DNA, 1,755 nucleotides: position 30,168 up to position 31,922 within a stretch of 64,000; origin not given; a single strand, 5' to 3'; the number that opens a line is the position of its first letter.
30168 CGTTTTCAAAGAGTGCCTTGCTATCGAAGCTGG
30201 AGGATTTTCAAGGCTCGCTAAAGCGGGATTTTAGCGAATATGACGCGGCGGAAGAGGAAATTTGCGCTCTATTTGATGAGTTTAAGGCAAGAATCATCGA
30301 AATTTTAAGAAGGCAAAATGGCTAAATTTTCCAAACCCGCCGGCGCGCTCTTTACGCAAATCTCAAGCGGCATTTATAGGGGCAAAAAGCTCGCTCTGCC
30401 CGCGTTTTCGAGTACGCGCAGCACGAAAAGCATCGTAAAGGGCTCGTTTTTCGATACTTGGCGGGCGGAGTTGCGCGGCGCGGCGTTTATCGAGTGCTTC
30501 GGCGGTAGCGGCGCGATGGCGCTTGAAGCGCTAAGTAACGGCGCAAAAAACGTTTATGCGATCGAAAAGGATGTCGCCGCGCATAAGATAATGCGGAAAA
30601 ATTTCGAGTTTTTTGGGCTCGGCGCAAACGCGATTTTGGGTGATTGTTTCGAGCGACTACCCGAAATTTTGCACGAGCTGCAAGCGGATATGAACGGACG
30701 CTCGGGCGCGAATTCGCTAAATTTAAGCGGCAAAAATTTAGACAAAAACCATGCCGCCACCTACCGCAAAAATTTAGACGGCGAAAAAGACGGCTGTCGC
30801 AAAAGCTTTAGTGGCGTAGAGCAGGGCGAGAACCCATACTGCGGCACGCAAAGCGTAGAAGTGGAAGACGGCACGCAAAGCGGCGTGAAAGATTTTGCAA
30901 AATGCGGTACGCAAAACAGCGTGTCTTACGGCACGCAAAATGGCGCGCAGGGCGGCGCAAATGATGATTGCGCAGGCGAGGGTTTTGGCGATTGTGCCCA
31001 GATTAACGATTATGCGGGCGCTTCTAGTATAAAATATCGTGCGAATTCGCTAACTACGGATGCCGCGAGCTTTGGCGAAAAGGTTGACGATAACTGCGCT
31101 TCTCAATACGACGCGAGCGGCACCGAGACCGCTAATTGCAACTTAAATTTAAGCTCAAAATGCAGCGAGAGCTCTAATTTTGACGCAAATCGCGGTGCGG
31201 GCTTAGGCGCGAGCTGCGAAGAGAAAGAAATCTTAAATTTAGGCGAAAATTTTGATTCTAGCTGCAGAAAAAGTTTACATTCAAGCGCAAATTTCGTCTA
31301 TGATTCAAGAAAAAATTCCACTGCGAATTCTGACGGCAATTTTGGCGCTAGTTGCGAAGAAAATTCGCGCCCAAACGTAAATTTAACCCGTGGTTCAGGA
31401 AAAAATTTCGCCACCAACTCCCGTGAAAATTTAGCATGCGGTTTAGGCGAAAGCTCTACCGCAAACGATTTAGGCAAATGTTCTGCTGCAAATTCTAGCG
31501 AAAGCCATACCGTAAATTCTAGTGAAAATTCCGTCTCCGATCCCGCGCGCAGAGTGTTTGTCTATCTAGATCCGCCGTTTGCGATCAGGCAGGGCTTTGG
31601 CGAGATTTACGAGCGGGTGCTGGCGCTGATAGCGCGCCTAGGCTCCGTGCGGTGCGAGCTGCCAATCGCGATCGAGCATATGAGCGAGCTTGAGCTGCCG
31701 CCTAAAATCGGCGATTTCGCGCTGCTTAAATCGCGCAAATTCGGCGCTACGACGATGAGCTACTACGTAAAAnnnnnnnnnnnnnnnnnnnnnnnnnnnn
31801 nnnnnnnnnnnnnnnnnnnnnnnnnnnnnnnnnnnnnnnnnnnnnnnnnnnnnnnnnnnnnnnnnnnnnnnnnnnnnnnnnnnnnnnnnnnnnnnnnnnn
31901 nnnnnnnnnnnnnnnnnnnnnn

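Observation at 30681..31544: About 288-aa low-complexity insertion splitting the RsmD methyltransferase fold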

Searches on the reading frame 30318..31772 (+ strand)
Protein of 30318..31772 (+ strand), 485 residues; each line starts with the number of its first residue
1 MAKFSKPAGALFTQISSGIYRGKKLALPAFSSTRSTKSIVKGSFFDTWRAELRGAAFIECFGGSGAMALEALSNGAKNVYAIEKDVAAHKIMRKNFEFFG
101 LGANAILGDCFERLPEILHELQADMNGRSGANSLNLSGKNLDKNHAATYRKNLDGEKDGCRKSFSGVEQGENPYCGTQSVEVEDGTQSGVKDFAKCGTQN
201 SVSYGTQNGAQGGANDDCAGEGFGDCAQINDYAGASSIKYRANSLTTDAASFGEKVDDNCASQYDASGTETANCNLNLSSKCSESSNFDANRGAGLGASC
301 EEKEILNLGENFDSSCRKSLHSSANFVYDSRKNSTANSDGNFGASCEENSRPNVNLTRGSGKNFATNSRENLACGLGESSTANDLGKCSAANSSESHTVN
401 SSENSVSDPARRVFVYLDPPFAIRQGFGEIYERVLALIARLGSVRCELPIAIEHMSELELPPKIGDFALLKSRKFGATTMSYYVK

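Call 3: search_protein_families(library=pfam, proteins=[window:30318-31772:+], max_evalue=0.1)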
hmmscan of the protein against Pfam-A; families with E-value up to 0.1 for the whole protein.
window:30318-31772:+ (485 aa): 3 families
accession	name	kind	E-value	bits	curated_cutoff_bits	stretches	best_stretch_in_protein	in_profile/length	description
PF03602.21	Cons_hypoth95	-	8.3e-33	114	24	2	14-112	2-102/182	Conserved hypothetical protein 95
PF02086.21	MethyltransfD12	-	0.0095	16.1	22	0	395-426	158-190/253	D12 class N6 adenine-specific DNA methyltransferase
PF09445.16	Methyltransf_15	-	0.073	13.1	22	0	57-116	4-64/165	RNA cap guanine-N2 methyltransferase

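Call 7: find_homologous_proteins(query=window:30318-31772:+, max_evalue=0.001)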
Query window:30318-31772:+ (485 aa): 218 proteins with E <= 0.001 among 8000 candidates; the best 120 are listed.
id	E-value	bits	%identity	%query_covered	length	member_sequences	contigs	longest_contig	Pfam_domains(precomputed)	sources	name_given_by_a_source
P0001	0.0e+0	1078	100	100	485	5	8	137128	PF03602.22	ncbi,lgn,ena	-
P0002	0.0e+0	1067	99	100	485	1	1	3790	PF03602.22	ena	-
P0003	1.9e-276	936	88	100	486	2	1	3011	PF03602.22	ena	-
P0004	6.2e-272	921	89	100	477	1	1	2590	PF03602.22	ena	-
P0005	5.1e-269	911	87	100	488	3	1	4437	PF03602.22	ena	-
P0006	3.8e-268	908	88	100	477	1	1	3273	PF03602.22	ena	-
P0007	8.9e-267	904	86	100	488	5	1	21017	PF03602.22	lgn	-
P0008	1.1e-264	897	85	100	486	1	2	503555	PF03602.22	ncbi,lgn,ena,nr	nr:RsmD family RNA methyltransferase [uncultured Campylobacter sp.]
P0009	1.5e-264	896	81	100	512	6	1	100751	PF03602.22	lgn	-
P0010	3.6e-263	892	84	100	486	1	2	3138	PF03602.22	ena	-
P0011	8.2e-263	891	85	100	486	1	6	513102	PF03602.22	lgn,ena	-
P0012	1.5e-262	890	85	100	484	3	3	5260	PF03602.22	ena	-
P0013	4.0e-261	885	85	100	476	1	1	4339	PF03602.22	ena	-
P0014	9.2e-261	884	83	100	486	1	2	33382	PF03602.22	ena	-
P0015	8.2e-259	878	84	100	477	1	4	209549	PF03602.22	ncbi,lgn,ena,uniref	ncbi:RsmD family RNA methyltransferase [Campylobacter sp.]|uniref:RsmD family RNA methyltransferase 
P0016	1.5e-258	877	85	100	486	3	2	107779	PF03602.22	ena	-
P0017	1.6e-258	877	85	100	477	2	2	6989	PF03602.22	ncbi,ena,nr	nr:RsmD family RNA methyltransferase [uncultured Campylobacter sp.]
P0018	1.9e-258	876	84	100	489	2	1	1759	PF03602.22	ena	-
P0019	3.2e-258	876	84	100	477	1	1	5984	PF03602.22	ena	-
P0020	1.1e-257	874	84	100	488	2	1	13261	PF03602.22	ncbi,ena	-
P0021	1.5e-257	873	84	100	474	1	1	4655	PF03602.22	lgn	-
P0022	1.7e-257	873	86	100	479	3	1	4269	PF03602.22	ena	-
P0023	2.5e-257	873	85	100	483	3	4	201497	PF03602.22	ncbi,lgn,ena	-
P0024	4.3e-257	872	84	100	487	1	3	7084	PF03602.22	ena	-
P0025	3.2e-255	866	84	100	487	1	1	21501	PF03602.22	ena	-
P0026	3.9e-255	865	84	100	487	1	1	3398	PF03602.22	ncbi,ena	-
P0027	4.4e-255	865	82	100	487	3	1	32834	PF03602.22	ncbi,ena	-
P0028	4.5e-255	865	84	100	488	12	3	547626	PF03602.22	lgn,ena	-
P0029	3.9e-254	862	84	100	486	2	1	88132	PF03602.22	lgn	-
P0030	4.2e-254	862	83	100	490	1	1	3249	PF03602.22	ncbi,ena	-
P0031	6.5e-254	861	83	100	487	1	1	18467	PF03602.22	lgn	-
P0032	6.5e-254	861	83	100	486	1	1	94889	PF03602.22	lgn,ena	-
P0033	6.9e-254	861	82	100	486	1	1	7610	PF03602.22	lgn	-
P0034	1.0e-253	861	84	100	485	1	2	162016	PF03602.22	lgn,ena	-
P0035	1.8e-253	860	83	100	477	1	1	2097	PF03602.22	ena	-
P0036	4.5e-253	859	83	100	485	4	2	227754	PF03602.22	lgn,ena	-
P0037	6.1e-253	858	83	100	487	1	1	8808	PF03602.22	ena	-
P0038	6.8e-253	858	84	100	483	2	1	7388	PF03602.22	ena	-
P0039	2.0e-252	856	83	100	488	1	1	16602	PF03602.22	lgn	-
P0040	5.1e-252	855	83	100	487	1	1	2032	PF03602.22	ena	-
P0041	5.6e-252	855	83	100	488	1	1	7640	PF03602.22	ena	-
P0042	9.1e-252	854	82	100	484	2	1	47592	PF03602.22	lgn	-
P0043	9.3e-252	854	84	100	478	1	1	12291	PF03602.22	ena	-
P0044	1.0e-251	854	83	100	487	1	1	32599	PF03602.22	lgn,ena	-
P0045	1.9e-251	853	83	100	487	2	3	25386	PF03602.22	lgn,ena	-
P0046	3.8e-251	852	83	100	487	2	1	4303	PF03602.22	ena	-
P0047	2.0e-250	850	83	100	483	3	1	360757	PF03602.22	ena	-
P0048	2.4e-250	850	82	100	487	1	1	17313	PF03602.22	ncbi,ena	-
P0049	3.2e-250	849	81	100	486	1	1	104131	PF03602.22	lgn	-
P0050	5.4e-250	848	83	100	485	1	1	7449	PF03602.22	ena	-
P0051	7.5e-250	848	83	100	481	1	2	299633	PF03602.22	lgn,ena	-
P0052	7.9e-250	848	83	100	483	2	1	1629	PF03602.22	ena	-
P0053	8.8e-250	848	81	100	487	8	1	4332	PF03602.22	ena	-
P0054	1.2e-249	847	83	100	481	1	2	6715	PF03602.22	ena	-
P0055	2.2e-249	846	83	100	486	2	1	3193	PF03602.22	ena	-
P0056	2.4e-249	846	83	100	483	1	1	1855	PF03602.22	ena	-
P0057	3.0e-249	846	82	100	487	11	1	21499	PF03602.22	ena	-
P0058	3.2e-249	846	83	100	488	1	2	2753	PF03602.22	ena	-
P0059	6.0e-249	845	83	100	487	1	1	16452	PF03602.22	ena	-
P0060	7.3e-249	845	77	100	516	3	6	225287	PF03602.22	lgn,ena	-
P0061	7.6e-249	845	82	100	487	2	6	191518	PF03602.22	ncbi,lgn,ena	-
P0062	1.0e-248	844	82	100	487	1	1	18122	PF03602.22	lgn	-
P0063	1.6e-248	844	83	100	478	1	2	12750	PF03602.22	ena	-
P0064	1.7e-248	844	82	100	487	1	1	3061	PF03602.22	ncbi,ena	-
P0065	2.2e-248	843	82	100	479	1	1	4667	PF03602.22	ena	-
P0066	2.3e-248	843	83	100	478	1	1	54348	PF03602.22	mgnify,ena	mgnify:CR=1 FL=1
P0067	3.0e-248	843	82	100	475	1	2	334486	PF03602.22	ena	-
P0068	3.5e-248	843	83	100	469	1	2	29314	PF03602.22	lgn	-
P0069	1.1e-247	841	83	100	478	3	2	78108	PF03602.22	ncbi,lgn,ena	-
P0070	2.3e-247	840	81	100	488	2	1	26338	PF03602.22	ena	-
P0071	2.4e-247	840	82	100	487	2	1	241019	PF03602.22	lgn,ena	-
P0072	2.9e-247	839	82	100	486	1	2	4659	PF03602.22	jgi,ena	-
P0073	4.5e-247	839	82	100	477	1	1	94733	PF03602.22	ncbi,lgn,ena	-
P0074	5.6e-247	839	82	100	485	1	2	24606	PF03602.22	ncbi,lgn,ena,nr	nr:RsmD family RNA methyltransferase [uncultured Campylobacter sp.]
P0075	6.1e-247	838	82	100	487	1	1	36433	PF03602.22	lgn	-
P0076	6.7e-247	838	82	100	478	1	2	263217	PF03602.22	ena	-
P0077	7.5e-247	838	82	100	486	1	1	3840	PF03602.22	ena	-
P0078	9.9e-247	838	77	100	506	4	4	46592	PF03602.22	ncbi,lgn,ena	-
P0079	1.4e-246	837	82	100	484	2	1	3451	PF03602.22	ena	-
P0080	1.8e-246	837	83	100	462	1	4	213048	PF03602.22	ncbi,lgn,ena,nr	nr:RsmD family RNA methyltransferase [uncultured Campylobacter sp.]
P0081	2.5e-246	836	82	100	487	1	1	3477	PF03602.22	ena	-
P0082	3.8e-246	836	83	100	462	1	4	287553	PF03602.22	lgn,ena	-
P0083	2.4e-245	833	83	100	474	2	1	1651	PF03602.22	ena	-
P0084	3.8e-245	833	82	100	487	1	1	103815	PF03602.22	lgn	-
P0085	1.2e-244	831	81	100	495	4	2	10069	PF03602.22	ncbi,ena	-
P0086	2.0e-244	830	80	100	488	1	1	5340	PF03602.22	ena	-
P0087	3.4e-244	829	83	100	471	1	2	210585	PF03602.22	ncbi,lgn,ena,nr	nr:RsmD family RNA methyltransferase [uncultured Campylobacter sp.]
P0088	4.3e-244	829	77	100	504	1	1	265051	PF03602.22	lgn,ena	-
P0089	5.1e-244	829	80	100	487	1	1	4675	PF03602.22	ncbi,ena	-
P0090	1.0e-243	828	80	100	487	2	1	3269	PF03602.22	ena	-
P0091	1.6e-243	827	81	100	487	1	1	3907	PF03602.22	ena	-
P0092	4.1e-243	826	82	100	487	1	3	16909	PF03602.22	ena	-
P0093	4.1e-243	826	81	100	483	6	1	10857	PF03602.22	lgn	-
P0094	4.5e-243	826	80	100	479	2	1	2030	PF03602.22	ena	-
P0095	6.7e-243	825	81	100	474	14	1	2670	PF03602.22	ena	-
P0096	1.1e-242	824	80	100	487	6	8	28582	PF03602.22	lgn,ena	-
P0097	1.2e-242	824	81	100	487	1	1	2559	PF03602.22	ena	-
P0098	2.8e-242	823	82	100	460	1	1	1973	PF03602.22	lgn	-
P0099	3.3e-242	823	81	100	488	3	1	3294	PF03602.22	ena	-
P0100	5.7e-242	822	81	100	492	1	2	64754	PF03602.22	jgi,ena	jgi:DNA (cytosine-5-)-methyltransferase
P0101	1.7e-241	821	78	100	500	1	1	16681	PF03602.22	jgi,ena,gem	-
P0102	4.1e-241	819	80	100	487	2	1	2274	PF03602.22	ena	-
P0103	4.1e-241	819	80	100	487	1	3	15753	PF03602.22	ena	-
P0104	8.7e-241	818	81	100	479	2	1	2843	PF03602.22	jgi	-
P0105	1.0e-240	818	81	100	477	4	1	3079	PF03602.22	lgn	-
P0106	1.2e-240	818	80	100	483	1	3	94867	PF03602.22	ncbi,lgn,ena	-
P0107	2.0e-240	817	81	100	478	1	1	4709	PF03602.22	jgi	-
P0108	1.4e-239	814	80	100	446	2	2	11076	PF03602.22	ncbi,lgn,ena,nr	nr:RsmD family RNA methyltransferase [uncultured Campylobacter sp.]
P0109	1.6e-239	814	80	100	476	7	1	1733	PF03602.22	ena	-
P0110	5.6e-239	812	80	100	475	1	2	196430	PF03602.22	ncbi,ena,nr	nr:RsmD family RNA methyltransferase [uncultured Campylobacter sp.]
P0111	1.2e-238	811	80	100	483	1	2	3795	PF03602.22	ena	-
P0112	1.9e-238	810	80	100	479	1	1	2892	PF03602.22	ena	-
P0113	6.0e-238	809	80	100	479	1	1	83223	PF03602.22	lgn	-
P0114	1.7e-237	807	80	100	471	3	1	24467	PF03602.22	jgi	-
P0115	3.0e-237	806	81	100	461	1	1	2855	PF03602.22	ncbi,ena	-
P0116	6.9e-237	805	81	100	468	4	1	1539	PF03602.22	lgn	-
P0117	2.0e-236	804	81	100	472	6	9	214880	PF03602.22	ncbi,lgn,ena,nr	ncbi:MAG: RsmD family RNA methyltransferase [Campylobacter gracilis]|nr:RsmD family RNA methyltransf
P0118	4.4e-236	803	79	100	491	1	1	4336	PF03602.22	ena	-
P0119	4.5e-236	803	80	100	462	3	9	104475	PF03602.22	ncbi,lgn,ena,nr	nr:RsmD family RNA methyltransferase [uncultured Campylobacter sp.]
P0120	1.6e-235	801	79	100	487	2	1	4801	PF03602.22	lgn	-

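Call 17: search_protein_representatives(protein=window:30318-31772:+)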
Query: 485 residues. Proteins with E-value up to 0.001 (for the whole library): 7529; up to 1e-10: 237; up to 1e-30: 21. The best 150 are listed.
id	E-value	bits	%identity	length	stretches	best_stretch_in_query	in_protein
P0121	4.2e-154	530.7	73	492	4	1-209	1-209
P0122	1.2e-141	489.6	83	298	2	125-339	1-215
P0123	6.9e-122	424.5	92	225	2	1-133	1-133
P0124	2.4e-109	383.1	87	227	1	243-484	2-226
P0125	1.7e-44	169.4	86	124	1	1-99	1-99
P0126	1.4e-41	159.7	53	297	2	4-98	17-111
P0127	6.1e-40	154.3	47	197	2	14-124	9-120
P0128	5.2e-39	151.3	47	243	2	11-153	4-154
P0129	8.7e-37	143.9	44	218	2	3-124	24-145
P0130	5.0e-36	141.4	50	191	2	9-120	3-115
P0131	2.6e-34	135.8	48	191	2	8-119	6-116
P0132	5.4e-34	134.7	44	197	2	14-121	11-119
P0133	9.5e-34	133.9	44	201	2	12-119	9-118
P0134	1.1e-33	133.7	45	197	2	10-122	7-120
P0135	2.0e-33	132.9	48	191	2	13-121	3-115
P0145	3.3e-29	119.0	40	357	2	12-102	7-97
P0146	9.0e-29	117.5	52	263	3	14-99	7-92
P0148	3.0e-28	115.8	33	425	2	14-128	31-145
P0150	7.0e-28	114.6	48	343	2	14-105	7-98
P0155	4.1e-27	112.1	40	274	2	1-107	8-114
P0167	1.7e-24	103.4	40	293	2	5-97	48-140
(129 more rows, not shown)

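Call 24: search_solved_structures(query=window:30318-31772:+, max_evalue=0.001, show_alignments=2)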
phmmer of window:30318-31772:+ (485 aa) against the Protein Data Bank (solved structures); distinct sequences matched with E-value up to 0.001: 6.
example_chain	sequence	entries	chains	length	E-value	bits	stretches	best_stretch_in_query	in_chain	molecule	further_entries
3p9n_A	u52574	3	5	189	6.7e-11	45.4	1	13-103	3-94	POSSIBLE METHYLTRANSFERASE (METHYLASE) | Putative methyltransferase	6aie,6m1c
2fpo_A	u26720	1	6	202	1.4e-08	37.7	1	9-102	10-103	methylase yhhF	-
2fhp_A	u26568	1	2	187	1.8e-08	37.3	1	14-96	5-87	methylase, putative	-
1ws6_A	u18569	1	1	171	5.4e-07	32.5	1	15-116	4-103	methyltransferase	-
2ift_A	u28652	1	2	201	3.5e-06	29.8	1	5-98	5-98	Putative methylase HI0767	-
2esr_A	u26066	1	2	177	1.6e-05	27.7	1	32-96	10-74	Methyltransferase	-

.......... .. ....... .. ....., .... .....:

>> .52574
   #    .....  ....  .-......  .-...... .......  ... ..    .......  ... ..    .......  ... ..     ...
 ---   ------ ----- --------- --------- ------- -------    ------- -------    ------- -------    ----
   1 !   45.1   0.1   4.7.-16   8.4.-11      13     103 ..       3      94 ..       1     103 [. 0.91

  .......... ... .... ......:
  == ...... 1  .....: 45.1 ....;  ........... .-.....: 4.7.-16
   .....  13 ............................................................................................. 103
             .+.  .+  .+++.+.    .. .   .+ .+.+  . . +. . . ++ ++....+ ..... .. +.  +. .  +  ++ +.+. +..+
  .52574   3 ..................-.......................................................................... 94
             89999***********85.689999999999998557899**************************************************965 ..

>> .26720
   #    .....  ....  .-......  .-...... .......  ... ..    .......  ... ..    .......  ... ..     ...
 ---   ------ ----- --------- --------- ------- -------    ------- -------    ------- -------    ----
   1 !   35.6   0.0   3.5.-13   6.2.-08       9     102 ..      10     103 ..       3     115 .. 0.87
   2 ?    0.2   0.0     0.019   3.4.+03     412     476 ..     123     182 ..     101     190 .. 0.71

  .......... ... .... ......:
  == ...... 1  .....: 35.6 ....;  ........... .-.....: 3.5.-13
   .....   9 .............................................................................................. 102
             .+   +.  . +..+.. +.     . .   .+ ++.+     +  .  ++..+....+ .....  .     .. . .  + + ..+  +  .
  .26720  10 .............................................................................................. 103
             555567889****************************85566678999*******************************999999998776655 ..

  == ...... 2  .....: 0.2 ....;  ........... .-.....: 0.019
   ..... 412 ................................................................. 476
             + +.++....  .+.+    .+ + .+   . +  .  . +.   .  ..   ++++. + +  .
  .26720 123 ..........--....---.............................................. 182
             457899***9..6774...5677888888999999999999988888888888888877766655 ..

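Call 29: find_related_loci(query=A3, collection=genome_contigs, flank=3000)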
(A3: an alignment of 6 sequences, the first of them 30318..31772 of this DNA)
Query A3 (485 aa) in genome_contigs; peptide patterns used: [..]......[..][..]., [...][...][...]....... (x = any residue, [..] = any of these).
310 stretches matched a pattern; 218 encode a relative of the query (tblastn E <= 1e-3); the best 80 are kept; 80 distinct loci.
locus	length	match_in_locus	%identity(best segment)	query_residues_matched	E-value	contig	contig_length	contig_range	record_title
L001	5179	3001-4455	85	1-485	0e+0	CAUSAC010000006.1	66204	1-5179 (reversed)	MAG TPA_asm: uncultured Campylobacter sp. isolate ERR9969209_bin.6_MetaWRAP_v1.3_MAG genome assembly, contig: ERZ2161616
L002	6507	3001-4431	85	1-485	0e+0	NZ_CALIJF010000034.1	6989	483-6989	MAG: uncultured Campylobacter sp. isolate ERR589633_bin.65_CONCOCT_v1.1_MAG ERZ773016.3311, whole genome shotgun sequenc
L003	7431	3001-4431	84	1-485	0e+0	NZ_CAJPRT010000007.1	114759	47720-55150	MAG: uncultured Campylobacter sp. isolate SRR9217454-mag-bin.4, whole genome shotgun sequence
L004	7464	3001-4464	84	1-485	0e+0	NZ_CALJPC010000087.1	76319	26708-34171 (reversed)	MAG: uncultured Campylobacter sp. isolate ERR589370_bin.63_CONCOCT_v1.1_MAG ERZ772796.56, whole genome shotgun sequence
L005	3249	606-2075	83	1-485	0e+0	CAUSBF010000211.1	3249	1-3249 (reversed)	MAG TPA_asm: uncultured Campylobacter sp. isolate ERR9969190_bin.13_MetaWRAP_v1.3_MAG genome assembly, contig: ERZ216157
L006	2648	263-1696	84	1-485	0e+0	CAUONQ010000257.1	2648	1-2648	MAG TPA_asm: uncultured Campylobacter sp. isolate SRR11085302_bin.1_MetaWRAP_v1.3_MAG genome assembly, contig: ERZ142072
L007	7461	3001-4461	82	1-485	0e+0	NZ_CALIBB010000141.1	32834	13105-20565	MAG: uncultured Campylobacter sp. isolate ERR589631_bin.76_CONCOCT_v1.1_MAG ERZ773019.504, whole genome shotgun sequence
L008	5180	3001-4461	83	1-485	0e+0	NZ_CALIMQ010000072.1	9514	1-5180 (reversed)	MAG: uncultured Campylobacter sp. isolate ERR589630_bin.43_CONCOCT_v1.1_MAG ERZ773091.1923, whole genome shotgun sequenc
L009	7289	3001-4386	83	1-485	0e+0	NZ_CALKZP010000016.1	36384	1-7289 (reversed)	MAG: uncultured Campylobacter sp. isolate ERR589365_bin.31_CONCOCT_v1.1_MAG ERZ772754.435, whole genome shotgun sequence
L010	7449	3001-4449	85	1-485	0e+0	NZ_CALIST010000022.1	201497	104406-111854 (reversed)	MAG: uncultured Campylobacter sp. isolate ERR589627_bin.61_CONCOCT_v1.1_MAG ERZ773042.6, whole genome shotgun sequence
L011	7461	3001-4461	82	1-485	0e+0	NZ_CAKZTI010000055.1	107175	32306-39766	MAG: uncultured Campylobacter sp. isolate ERR589615_bin.33_CONCOCT_v1.1_MAG ERZ773034.29, whole genome shotgun sequence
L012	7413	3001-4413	83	1-485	0e+0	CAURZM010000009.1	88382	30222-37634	MAG TPA_asm: uncultured Campylobacter sp. isolate ERR9969211_bin.33_MetaWRAP_v1.3_MAG genome assembly, contig: ERZ216159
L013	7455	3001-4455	82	1-485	0e+0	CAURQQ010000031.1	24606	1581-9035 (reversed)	MAG TPA_asm: uncultured Campylobacter sp. isolate ERR9969216_bin.5_MetaWRAP_v1.3_MAG genome assembly, contig: ERZ2161579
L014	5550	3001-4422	82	1-485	0e+0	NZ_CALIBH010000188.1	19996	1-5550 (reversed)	MAG: uncultured Campylobacter sp. isolate ERR589647_bin.85_CONCOCT_v1.1_MAG ERZ773096.1158, whole genome shotgun sequenc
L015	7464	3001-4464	80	1-485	0e+0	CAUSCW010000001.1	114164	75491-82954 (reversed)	MAG TPA_asm: uncultured Campylobacter sp. isolate ERR9969218_bin.24_MetaWRAP_v1.3_MAG genome assembly, contig: ERZ216159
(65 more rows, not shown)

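Call 36: predict_structure(alignment_id=A1)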
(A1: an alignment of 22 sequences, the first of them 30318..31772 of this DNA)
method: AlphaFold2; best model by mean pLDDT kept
length: 485 residues; sequences in the alignment: 22
mean_pLDDT: 28.8   pTM: 0.26
mean pLDDT of the five models: 28.8, 26.7, 26.5, 24.8, 24.2
residues with pLDDT >= 90: 0; 70-90: 0; 50-70: 38; < 50: 447
segments of 3 or more residues with pLDDT < 50: 1-50, 60-65, 83-89, 94-96, 98-115, 124-413, 417-434, 436-485
pLDDT, mean of each block of 10 residues (from residue 1): 23 21 21 24 44 52 50 55 49 45 34 48 43 24 24 22 22 24 22 22 23 21 21 21 23 25 25 22 24 23 21 22 21 25 24 21 22 20 24 24 27 48 37 47 36 27 23 24 23
secondary structure, 60 per line:
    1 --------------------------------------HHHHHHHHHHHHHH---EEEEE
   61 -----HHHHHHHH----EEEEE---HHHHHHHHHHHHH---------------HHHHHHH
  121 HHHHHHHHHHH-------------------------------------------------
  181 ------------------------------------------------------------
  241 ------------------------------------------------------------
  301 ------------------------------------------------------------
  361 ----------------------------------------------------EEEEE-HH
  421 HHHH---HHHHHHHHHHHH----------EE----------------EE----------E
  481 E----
elements in order: H39-52 E56-60 H66-73 E78-82 H86-98 H114-131 E413-417 H419-424 H428-439
